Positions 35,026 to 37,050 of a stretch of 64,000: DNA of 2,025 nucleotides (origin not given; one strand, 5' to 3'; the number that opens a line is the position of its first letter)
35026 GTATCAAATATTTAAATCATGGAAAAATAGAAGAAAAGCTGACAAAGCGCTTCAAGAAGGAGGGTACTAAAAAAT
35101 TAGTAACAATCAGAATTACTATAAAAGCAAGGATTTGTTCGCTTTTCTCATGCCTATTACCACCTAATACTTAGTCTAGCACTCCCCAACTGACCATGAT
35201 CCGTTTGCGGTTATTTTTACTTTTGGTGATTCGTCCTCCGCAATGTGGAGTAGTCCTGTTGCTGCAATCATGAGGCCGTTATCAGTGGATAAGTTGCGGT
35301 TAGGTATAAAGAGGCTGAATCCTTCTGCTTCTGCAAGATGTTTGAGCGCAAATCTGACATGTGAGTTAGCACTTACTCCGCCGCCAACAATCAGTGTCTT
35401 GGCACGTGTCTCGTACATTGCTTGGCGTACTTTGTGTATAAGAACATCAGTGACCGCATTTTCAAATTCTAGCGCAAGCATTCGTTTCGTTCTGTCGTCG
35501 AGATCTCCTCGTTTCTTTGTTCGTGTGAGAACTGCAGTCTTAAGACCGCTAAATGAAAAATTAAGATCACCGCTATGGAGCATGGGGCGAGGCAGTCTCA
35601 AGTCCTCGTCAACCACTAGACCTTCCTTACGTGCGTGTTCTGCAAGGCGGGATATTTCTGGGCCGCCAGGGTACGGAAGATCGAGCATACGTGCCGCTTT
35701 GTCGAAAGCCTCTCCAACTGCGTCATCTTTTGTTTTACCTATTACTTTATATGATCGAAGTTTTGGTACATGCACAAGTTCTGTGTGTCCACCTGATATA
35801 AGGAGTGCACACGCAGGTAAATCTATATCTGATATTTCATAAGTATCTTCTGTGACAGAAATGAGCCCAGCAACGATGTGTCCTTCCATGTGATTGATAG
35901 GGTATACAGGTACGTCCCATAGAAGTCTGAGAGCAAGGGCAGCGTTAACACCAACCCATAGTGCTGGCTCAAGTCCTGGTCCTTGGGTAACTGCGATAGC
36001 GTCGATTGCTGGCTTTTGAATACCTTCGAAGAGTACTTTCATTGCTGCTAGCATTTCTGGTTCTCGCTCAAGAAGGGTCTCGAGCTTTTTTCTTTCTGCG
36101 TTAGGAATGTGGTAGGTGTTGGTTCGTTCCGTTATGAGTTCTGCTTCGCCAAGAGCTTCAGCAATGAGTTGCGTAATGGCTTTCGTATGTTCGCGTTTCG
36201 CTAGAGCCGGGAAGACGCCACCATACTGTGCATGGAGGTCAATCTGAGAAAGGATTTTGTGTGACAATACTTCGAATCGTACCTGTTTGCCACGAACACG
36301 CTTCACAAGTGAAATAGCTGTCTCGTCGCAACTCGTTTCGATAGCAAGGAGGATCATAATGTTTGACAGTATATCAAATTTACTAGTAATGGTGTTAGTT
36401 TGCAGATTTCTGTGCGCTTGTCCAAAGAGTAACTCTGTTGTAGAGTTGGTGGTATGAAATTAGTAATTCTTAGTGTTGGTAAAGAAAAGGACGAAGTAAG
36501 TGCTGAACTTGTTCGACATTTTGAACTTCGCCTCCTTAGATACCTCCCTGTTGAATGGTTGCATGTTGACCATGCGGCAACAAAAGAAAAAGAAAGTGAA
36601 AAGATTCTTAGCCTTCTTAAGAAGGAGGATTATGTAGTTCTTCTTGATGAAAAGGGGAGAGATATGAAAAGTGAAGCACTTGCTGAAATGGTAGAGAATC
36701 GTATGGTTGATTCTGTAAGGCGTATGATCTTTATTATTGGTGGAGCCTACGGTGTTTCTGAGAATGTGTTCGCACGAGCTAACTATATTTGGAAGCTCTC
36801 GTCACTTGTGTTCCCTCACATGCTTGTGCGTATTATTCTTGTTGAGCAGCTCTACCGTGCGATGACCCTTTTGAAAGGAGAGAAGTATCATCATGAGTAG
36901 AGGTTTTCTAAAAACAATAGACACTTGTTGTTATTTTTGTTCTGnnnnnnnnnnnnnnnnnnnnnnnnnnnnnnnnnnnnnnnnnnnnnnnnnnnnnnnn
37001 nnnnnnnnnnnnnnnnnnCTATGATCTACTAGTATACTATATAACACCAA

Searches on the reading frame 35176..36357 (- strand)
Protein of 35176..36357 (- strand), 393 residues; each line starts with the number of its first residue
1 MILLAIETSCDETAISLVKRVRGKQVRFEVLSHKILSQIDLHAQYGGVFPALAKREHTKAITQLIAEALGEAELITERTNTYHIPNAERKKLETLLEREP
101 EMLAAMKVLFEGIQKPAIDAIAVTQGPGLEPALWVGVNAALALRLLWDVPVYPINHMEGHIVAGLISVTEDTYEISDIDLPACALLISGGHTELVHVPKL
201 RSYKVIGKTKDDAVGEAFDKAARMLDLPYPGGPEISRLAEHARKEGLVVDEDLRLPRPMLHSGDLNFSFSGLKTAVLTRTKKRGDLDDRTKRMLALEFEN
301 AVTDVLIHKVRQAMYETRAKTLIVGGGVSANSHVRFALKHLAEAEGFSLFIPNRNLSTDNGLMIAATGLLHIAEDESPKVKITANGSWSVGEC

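Call 11: search_protein_families(library=pfam, proteins=[window:35176-36357:-], max_evalue=0.01)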
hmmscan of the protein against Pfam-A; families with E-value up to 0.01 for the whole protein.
window:35176-36357:- (393 aa): 2 families
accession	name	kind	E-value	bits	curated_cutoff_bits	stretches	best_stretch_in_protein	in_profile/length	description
PF00814.31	TsaD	-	7.9e-76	255.7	24.8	2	112-365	45-263/264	tRNA N6-adenosine threonylcarbamoyltransferase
PF22521.2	HypF_C_2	-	3.6e-06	27.4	27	1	287-362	162-237/241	Carbamoyltransferase, Kae1-like Domain, second subdomain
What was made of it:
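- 35176..36357 (-): tsaD, convergent with sRNA B. In 27 relatives the end of the tsaD match lies 36-184 nt from the B core end, so the hairpin is all that separates them. Pfam TsaD, 7.9e-76 (call 11).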

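Call 20: find_related_loci(query=window:35176-36357:-, collection=genome_contigs, flank=6000)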
Query window:35176-36357:- (393 aa) in genome_contigs; peptide patterns used: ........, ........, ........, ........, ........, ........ (x = any residue, [..] = any of these).
600 stretches matched a pattern (row limit reached: there are more); 514 encode a relative of the query (tblastn E <= 1e-3); the best 80 are kept; 80 distinct loci.
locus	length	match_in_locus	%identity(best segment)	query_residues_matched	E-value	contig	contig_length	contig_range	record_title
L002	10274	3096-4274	91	1-393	0e+0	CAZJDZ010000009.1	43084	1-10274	MAG TPA_asm: uncultured Candidatus Saccharibacteria bacterium isolate SRP296810_co1_219 genome assembly, contig: NODE_72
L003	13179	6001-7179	89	1-393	0e+0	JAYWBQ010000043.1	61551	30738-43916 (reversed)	MAG: Candidatus Paceibacterota bacterium isolate GL93_UP_metabat_156 GL93_UP_metabat_156_42, whole genome shotgun sequen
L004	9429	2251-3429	88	1-393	0e+0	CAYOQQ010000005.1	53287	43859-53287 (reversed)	MAG TPA_asm: uncultured Candidatus Saccharibacteria bacterium isolate SRP278252_co2_198 genome assembly, contig: NODE_10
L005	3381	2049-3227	86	1-393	0e+0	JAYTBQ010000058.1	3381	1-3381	MAG: Candidatus Paceibacterota bacterium isolate GFS_14379 GFS_14379_57, whole genome shotgun sequence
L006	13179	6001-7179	87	1-393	0e+0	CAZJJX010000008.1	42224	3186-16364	MAG TPA_asm: uncultured Candidatus Saccharibacteria bacterium isolate SRP278252_co2_95 genome assembly, contig: NODE_163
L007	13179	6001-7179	86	1-393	0e+0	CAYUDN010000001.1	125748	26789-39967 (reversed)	MAG TPA_asm: uncultured Candidatus Saccharibacteria bacterium isolate SRP278252_co1_764 genome assembly, contig: NODE_13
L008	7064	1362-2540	83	1-393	0e+0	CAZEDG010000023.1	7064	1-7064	MAG TPA_asm: uncultured Candidatus Saccharibacteria bacterium isolate SRP278252_co2_772 genome assembly, contig: NODE_22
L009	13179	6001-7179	81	1-393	0e+0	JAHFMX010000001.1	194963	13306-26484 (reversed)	MAG: bacterium isolate nzgw467 NODE_42_length_194964_cov_18.308171, whole genome shotgun sequence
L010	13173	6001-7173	78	1-391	0e+0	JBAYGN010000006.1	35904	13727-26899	MAG: Candidatus Paceibacterota bacterium isolate SO_2016_GW1_126 scaffold02164_OW334_2016, whole genome shotgun sequence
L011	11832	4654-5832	80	1-393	0e+0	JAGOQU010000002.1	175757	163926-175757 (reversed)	MAG: Candidatus Paceibacterota bacterium isolate Gw_Eff_bin_22 Gw_Eff_66_length_175757_cov_10.609776, whole genome shotg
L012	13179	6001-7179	80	1-393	0e+0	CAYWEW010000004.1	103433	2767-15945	MAG TPA_asm: uncultured Candidatus Saccharibacteria bacterium isolate SRP219642_co7_139 genome assembly, contig: NODE_21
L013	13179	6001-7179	78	1-393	0e+0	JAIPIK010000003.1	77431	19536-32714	MAG: Candidatus Gracilibacteria bacterium isolate Tobar13.5m-G72 Tobar13-5m-C333, whole genome shotgun sequence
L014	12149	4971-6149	79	1-393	0e+0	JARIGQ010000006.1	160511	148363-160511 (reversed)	MAG: Candidatus Nomurabacteria bacterium isolate CullarsAll.DT.22 k141_801060, whole genome shotgun sequence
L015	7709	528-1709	79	1-392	0e+0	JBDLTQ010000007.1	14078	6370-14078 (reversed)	MAG: Candidatus Parcubacteria bacterium isolate lewisrun_2019_sw_WHONDRS-S19S_0014_B_bin.23 scaffold_117177, whole genom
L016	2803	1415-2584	78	1-390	0e+0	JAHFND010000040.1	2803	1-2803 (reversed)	MAG: bacterium isolate nzgw472 NODE_66682_length_2804_cov_3.737607, whole genome shotgun sequence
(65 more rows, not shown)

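Call 48: find_encoding_contigs(protein=window:35176-36357:-, flank=4000, max_places=6)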
Protein window:35176-36357:- (393 aa): 1 contig read that carries it; 1 place shown.
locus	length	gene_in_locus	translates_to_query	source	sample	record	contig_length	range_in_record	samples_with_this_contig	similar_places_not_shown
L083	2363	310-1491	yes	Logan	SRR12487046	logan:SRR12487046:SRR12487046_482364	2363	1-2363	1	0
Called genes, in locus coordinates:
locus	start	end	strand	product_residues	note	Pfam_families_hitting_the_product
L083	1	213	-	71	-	?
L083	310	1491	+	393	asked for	PF00814:TsaD, PF22521:HypF_C_2 (weak)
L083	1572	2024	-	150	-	-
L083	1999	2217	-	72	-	-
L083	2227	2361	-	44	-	?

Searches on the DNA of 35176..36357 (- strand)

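Call 57: search_rna_families(source=L033, start=3600, end=3950, threshold=evalue, max_evalue=5)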
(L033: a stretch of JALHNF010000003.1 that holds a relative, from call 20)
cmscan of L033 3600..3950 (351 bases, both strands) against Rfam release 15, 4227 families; matches with E-value up to 5: 5.
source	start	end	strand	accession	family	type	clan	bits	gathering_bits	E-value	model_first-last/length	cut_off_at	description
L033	3672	3750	-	RF02074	STnc240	Gene; sRNA;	-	18.4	55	3.4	1-77/77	no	Enterobacterial sRNA STnc240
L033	3658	3705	+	RF02029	sraA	Gene; sRNA;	-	17.6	56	3.3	40-86/95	no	sraA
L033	3676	3830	-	RF00077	SraB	Gene; sRNA;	-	15.6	130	0.88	1-169/169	no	SraB RNA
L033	3608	3708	+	RF01859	Phe_leader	Cis-reg; leader;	-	15.6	55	5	1-125/125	no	Phenylalanine leader peptide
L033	3832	3846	-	RF02914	DUF805b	Cis-reg;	CL00115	10.6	35.6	3.8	1-35/35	no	DUF805b RNA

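Call 58: search_rna_families(source=L025, start=5880, end=6420, threshold=evalue, max_evalue=5)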
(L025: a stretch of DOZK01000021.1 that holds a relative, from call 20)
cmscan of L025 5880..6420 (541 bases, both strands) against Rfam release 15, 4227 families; matches with E-value up to 5: 37.
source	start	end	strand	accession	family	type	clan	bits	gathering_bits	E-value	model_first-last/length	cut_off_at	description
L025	5880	5962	+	RF01606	plasmodium_snoR31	Gene; snRNA; snoRNA; HACA-box;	-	32.3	60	0.014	60-145/145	5'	small nucleolar RNA snoR31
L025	5907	5959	-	RF00752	mir-14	Gene; miRNA;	-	29.4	53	0.0003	1-63/63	no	mir-14 microRNA precursor family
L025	5909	5990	+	RF02591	Spy1786666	Gene; sRNA;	-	29.4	64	0.0016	1-87/87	no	S. pyogenes small RNA 1786666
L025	5909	5959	+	RF04248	MIR7486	Gene; miRNA;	-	27.7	67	0.011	1-87/87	no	MIR7486 microRNA precursor family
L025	5907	5960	+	RF00752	mir-14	Gene; miRNA;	-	27.3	53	0.0012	1-63/63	no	mir-14 microRNA precursor family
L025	6133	6254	+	RF02625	WsnRNA46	Gene; sRNA;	-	26.8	65.3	0.0034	1-151/151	no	Wolbachia sRNA 46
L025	5885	5950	+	RF02891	AgrB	Gene; antisense;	-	26.8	40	0.022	1-84/84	no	ArsR-gov region gene B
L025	5908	5958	-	RF04248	MIR7486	Gene; miRNA;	-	25.9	67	0.029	1-87/87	no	MIR7486 microRNA precursor family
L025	5910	6077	+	RF01808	MicX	Gene; sRNA;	-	25.1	75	0.0017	1-194/194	no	MicX Vibrio cholerae sRNA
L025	5912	6049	-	RF01409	STnc250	Gene; sRNA;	-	24.7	42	0.012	1-94/94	no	STnc250 Hfq binding RNA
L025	5889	5958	-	RF02591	Spy1786666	Gene; sRNA;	-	24.4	64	0.025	1-87/87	no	S. pyogenes small RNA 1786666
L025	5909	5958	-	RF03372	mir-5918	Gene; miRNA;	-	23.2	69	0.066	1-85/85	no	mir-5918 microRNA precursor family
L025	6115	6203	+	RF02748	FtrB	Gene; sRNA;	-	22.9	66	0.22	1-115/115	no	Francisella sRNA B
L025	5880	5959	+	RF00121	MicC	Gene; sRNA;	-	22.9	90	0.48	22-123/123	5'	MicC RNA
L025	5913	5993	-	RF02059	STnc50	Gene; sRNA;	-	22.3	55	0.26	1-84/84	no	Salmonella enterica sRNA STnc40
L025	5917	5991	-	RF02891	AgrB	Gene; antisense;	-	22.1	40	0.24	1-84/84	no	ArsR-gov region gene B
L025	5912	5950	-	RF00489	ctRNA_p42d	Gene; antisense;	-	21.1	50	0.051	1-46/46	no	ctRNA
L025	5880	5957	-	RF01808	MicX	Gene; sRNA;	-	20.9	75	0.022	1-97/194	3'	MicX Vibrio cholerae sRNA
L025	5880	6011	+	RF02859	Arrc11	Gene; sRNA;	-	20.5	52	0.56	41-175/175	5'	Actinobacillus sRNA 11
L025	5880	5952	+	RF00506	Thr_leader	Cis-reg; leader;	-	20.4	55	0.21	43-118/118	5'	Threonine operon leader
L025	5920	5947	+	RF02066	STnc320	Gene; sRNA;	-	20.2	50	0.28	20-47/55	no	Salmonella enterica sRNA STnc320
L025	5909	5957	+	RF03489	mir-4796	Gene; miRNA;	-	20.1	90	0.2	1-93/93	no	mir-4796 microRNA precursor family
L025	5908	6014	-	RF00121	MicC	Gene; sRNA;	-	19.6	90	2.1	1-123/123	no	MicC RNA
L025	6170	6296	-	RF01828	SprD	Gene; sRNA;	-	18.7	100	0.16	1-142/142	no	Small pathogenicity island RNA D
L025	5880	5952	+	RF01859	Phe_leader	Cis-reg; leader;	-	18.4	55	1.8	55-125/125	5'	Phenylalanine leader peptide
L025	5910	5957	-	RF03574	mir-4847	Gene; miRNA;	-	18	100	0.43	1-79/79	no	mir-4847 microRNA precursor family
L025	5923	5944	+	RF02869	ncS025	Gene; sRNA;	-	17.8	46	1.1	56-77/85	no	Burkholderia sRNA 25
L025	6271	6390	-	RF00106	RNAI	Gene; antisense;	-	17.7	47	0.82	1-102/102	no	RNAI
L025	6158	6171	-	RF01356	CRISPR-DR28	Gene; CRISPR;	-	17.4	35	2.6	8-21/24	no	CRISPR RNA direct repeat element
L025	5880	5955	+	RF00558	L20_leader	Cis-reg; leader;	-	17.3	58.7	0.89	43-127/127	5'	Ribosomal protein L20 leader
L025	6238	6339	+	RF02634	EF3314_EF3315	Gene; sRNA;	-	16.2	100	0.27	1-141/141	no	Enterococcus sRNA EF3314_EF3315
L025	5920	5947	-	RF02066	STnc320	Gene; sRNA;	-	16.2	50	2.5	20-47/55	no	Salmonella enterica sRNA STnc320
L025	5919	5955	+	RF00489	ctRNA_p42d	Gene; antisense;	-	15.7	50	2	1-46/46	no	ctRNA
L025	6088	6167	-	RF00608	SNORD99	Gene; snRNA; snoRNA; CD-box;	CL00064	15.6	60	3.8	1-74/74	no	Small nucleolar RNA SNORD99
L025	5880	5952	+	RF01673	PhrS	Gene; sRNA;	-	15.3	37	0.15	134-212/212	5'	PhrS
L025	6150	6239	+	RF04127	MIR8007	Gene; miRNA;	-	15.1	195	2.5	1-226/226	no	MIR8007 microRNA precursor family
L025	5906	5962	+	RF04164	MIR1507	Gene; miRNA;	-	13.9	73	4.9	1-107/107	no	MIR1507 microRNA precursor family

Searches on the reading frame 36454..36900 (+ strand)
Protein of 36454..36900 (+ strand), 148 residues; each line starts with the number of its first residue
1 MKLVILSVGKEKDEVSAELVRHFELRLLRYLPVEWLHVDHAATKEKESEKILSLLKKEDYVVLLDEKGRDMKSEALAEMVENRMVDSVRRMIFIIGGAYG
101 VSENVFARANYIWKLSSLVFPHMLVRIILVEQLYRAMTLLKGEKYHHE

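Call 11: search_protein_families(library=pfam, proteins=[window:36454-36900:+], max_evalue=0.01)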
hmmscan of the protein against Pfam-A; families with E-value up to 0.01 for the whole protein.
window:36454-36900:+ (148 aa): 2 families
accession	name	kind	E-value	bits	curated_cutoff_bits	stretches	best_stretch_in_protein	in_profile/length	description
PF02590.22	SPOUT_MTase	-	3e-46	157.7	27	1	1-146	1-154/154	Predicted SPOUT methyltransferase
PF13676.11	TIR_2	-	0.0098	16.8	28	0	40-114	5-77/122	TIR domain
